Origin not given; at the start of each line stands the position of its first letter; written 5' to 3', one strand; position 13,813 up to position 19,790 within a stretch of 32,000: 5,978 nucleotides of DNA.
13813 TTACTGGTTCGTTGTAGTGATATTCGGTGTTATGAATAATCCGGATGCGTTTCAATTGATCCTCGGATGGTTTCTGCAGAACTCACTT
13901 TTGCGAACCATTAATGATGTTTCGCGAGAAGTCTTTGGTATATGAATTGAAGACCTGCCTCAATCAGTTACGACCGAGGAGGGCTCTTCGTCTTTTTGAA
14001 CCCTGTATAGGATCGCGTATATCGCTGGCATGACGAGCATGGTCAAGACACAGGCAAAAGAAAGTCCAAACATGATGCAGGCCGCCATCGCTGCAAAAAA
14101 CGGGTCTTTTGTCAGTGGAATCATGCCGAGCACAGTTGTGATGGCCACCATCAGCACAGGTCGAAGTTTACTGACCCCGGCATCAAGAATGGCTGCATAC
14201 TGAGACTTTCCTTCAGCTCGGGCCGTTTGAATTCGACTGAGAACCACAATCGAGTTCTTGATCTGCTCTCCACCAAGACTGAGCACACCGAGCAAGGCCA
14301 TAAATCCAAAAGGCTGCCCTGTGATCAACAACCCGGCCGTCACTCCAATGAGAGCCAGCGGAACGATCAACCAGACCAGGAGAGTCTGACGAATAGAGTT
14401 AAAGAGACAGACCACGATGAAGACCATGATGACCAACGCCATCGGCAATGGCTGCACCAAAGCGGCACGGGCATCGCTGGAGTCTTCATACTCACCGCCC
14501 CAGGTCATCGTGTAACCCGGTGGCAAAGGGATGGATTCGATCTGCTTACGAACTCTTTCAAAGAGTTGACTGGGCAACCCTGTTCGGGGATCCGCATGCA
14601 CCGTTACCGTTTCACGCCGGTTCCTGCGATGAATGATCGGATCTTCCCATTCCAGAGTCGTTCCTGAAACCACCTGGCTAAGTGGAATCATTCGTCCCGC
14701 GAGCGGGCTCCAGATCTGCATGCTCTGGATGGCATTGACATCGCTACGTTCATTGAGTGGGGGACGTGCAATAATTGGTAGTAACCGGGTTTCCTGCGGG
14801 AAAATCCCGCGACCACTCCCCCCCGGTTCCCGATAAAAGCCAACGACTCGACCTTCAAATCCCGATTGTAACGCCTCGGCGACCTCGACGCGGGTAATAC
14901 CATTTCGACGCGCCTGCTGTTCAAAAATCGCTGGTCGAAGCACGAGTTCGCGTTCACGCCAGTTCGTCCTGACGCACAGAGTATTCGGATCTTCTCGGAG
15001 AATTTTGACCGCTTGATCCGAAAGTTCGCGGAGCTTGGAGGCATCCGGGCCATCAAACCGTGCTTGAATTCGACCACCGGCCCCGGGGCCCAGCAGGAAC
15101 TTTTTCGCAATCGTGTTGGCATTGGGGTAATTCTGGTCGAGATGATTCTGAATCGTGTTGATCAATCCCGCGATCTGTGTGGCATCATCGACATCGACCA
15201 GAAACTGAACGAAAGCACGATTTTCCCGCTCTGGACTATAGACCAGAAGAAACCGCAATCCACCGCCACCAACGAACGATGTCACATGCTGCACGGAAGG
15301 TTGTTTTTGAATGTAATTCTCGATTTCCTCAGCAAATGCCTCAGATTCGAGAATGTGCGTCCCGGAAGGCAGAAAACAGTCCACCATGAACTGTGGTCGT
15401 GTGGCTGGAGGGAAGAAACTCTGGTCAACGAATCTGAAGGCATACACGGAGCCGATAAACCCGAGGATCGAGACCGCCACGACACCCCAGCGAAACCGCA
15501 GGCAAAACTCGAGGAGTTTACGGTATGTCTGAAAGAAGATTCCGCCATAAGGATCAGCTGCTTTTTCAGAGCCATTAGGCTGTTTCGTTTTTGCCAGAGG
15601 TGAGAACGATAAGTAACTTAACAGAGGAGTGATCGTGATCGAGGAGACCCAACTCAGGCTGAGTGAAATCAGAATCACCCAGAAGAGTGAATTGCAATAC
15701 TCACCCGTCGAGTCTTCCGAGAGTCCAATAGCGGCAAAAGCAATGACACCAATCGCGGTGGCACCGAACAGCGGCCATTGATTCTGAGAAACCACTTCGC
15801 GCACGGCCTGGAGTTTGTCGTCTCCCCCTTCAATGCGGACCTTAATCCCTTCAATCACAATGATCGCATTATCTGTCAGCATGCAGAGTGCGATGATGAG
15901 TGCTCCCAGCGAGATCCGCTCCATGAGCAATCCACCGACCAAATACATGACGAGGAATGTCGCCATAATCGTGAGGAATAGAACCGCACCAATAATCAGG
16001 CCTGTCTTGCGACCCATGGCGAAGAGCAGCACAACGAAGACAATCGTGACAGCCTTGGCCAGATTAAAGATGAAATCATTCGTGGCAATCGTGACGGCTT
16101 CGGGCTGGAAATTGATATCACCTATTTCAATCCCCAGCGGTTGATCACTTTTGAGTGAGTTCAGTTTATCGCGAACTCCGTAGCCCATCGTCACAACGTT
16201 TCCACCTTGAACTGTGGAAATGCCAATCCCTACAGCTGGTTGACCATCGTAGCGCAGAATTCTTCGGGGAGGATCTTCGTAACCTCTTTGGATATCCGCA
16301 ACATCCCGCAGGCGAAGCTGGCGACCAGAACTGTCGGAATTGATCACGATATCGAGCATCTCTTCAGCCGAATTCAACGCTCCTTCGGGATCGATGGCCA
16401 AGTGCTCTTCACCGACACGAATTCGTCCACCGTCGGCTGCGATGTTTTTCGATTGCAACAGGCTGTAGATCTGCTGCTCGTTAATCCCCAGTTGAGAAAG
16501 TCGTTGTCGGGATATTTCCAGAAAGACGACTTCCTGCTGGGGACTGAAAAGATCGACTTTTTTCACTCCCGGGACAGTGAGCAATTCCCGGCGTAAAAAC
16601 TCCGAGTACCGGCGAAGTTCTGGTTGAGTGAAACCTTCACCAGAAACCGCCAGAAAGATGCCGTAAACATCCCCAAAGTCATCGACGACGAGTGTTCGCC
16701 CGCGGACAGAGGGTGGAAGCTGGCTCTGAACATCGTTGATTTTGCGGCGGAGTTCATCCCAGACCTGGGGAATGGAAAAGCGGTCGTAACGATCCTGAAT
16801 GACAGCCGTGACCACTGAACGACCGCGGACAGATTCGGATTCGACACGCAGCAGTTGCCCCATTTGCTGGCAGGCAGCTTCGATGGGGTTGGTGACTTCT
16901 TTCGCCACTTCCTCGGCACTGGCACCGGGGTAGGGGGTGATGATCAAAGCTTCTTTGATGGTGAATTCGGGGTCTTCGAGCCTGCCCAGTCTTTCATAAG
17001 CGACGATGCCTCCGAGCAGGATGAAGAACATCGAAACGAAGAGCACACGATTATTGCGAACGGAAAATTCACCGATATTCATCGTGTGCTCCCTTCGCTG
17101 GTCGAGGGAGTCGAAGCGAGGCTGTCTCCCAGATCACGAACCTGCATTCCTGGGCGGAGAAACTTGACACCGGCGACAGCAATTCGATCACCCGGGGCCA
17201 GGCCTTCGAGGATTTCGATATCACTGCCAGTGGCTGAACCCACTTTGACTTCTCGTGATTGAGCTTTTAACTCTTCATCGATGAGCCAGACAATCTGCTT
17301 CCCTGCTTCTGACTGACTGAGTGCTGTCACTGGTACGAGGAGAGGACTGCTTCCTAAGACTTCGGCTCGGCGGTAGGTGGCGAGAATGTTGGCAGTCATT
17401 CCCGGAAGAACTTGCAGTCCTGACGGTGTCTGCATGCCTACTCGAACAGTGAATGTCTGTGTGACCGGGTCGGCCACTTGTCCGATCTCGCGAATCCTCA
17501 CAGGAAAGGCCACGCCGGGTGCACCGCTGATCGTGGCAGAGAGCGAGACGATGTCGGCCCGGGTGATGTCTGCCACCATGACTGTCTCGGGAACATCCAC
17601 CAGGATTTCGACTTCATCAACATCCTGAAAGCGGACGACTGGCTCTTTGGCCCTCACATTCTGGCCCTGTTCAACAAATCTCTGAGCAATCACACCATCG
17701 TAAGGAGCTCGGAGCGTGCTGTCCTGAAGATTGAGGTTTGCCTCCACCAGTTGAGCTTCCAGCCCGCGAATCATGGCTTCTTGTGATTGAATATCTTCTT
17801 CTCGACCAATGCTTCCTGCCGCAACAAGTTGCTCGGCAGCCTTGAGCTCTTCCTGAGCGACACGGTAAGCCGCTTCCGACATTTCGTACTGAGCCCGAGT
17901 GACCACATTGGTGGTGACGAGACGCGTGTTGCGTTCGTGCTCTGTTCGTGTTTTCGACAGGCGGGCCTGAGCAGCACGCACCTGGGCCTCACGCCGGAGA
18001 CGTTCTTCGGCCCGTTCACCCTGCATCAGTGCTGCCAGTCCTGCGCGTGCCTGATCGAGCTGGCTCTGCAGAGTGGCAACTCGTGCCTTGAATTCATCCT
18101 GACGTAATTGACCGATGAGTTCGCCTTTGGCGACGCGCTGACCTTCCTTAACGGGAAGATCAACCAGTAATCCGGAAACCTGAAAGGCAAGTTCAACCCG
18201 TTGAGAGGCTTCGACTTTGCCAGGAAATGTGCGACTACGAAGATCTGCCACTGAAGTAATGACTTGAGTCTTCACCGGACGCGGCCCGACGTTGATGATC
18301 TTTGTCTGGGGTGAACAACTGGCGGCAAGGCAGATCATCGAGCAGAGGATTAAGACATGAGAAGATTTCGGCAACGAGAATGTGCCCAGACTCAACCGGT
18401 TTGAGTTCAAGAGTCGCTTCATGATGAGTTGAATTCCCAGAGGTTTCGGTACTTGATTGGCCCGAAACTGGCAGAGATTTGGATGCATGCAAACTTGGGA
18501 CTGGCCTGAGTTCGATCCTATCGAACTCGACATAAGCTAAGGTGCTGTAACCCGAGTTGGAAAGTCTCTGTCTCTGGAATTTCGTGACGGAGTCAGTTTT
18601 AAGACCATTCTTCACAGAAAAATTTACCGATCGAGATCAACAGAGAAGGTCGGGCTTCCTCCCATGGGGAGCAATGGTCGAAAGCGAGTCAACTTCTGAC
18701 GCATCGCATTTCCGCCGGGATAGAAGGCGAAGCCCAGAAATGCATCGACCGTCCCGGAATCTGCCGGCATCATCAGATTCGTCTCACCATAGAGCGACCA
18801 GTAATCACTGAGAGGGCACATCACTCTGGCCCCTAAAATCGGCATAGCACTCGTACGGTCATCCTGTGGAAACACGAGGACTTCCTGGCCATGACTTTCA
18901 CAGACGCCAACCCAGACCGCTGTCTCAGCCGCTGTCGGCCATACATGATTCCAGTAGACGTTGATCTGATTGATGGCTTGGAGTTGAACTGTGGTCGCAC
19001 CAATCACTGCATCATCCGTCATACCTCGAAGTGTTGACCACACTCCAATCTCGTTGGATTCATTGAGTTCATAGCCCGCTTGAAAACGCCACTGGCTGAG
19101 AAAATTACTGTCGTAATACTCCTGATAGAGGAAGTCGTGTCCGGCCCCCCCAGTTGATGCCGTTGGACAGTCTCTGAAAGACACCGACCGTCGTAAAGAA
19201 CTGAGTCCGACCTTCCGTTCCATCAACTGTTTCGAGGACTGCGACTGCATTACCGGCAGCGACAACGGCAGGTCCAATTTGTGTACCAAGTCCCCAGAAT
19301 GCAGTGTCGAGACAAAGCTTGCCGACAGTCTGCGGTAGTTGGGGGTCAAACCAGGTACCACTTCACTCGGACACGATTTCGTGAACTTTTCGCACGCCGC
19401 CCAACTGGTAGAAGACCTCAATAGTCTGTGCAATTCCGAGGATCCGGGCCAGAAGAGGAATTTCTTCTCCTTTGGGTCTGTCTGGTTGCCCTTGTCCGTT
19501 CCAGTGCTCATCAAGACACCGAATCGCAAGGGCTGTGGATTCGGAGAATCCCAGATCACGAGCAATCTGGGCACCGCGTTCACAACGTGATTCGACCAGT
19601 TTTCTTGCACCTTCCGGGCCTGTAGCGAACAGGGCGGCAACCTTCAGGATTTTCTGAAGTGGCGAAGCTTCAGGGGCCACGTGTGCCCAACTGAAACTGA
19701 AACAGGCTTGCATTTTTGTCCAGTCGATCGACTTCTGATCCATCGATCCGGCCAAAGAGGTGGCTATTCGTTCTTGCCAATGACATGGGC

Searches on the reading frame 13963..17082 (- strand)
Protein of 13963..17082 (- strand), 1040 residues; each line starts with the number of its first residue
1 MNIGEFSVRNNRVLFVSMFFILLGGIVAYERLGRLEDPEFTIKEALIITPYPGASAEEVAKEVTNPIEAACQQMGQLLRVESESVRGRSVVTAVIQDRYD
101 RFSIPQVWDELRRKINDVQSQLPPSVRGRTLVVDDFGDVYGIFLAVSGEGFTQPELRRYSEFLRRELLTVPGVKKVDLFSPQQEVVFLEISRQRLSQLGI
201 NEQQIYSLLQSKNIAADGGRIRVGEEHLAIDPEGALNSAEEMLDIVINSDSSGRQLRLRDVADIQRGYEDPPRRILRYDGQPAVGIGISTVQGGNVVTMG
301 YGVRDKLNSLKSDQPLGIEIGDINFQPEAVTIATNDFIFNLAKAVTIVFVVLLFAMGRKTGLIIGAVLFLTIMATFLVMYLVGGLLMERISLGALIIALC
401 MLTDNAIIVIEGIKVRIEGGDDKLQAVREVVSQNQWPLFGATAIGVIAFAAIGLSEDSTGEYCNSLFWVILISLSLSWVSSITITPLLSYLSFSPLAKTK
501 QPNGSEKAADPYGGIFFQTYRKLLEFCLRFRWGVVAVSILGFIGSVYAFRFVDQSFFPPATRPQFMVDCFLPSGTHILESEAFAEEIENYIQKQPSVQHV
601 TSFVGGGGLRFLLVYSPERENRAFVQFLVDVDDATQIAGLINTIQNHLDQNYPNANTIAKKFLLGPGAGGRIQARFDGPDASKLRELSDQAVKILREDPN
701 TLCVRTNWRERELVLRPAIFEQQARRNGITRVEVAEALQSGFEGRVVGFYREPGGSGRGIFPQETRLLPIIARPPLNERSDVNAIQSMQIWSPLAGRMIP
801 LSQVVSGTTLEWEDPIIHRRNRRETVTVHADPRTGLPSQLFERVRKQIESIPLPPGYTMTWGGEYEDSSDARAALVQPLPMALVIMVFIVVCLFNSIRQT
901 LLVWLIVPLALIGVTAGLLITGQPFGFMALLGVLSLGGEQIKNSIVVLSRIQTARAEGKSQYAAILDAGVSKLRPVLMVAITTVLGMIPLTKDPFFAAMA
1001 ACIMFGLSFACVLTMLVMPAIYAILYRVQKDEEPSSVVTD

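Call 73: search_protein_families(library=pfam, proteins=[window:13963-17082:-], max_evalue=0.001)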
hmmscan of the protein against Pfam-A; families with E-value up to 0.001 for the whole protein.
window:13963-17082:- (1040 aa): 2 families
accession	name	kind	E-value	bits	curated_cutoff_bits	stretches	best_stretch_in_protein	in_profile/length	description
PF00873.25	ACR_tran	-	1.7e-146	490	28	1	5-1025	3-1020/1021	AcrB/AcrD/AcrF family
PF03176.21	MMPL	-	5.5e-06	26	20.5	1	825-1028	91-305/333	MMPL family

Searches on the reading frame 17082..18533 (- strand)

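Call 73: search_protein_families(library=pfam, proteins=[window:17082-18533:-], max_evalue=0.001)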
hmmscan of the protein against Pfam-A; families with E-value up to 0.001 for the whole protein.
window:17082-18533:- (484 aa): 3 families
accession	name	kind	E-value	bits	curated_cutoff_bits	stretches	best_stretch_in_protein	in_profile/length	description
PF13437.12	HlyD_3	-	4.2e-14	53.6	22.2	1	273-377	1-105/106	HlyD family secretion protein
PF16576.10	HlyD_D23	-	4.2e-13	49.5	30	1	262-381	99-214/214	Barrel-sandwich domain of CusB or HlyD membrane-fusion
PF13533.13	Biotin_lipoyl_2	-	6.6e-09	35.8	29.8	1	113-143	1-31/32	Biotin-lipoyl like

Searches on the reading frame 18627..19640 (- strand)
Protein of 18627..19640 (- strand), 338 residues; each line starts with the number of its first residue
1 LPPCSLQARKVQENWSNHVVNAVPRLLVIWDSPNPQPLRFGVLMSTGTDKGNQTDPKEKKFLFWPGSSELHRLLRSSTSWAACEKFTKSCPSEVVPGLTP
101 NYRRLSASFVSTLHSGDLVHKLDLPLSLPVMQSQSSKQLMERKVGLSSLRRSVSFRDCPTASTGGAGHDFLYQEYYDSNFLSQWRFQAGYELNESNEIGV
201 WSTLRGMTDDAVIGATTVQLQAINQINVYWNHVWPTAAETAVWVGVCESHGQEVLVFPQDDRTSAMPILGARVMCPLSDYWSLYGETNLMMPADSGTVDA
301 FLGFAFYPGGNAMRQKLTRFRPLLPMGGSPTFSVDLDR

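Call 73: search_protein_families(library=pfam, proteins=[window:18627-19640:-], max_evalue=0.001)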
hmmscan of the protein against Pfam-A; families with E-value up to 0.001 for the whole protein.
window:18627-19640:- (338 aa): 1 family
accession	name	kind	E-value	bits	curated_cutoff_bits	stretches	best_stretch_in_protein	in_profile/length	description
PF20371.4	DUF6666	-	1.1e-07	32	27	1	155-326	120-293/301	Family of unknown function (DUF6666)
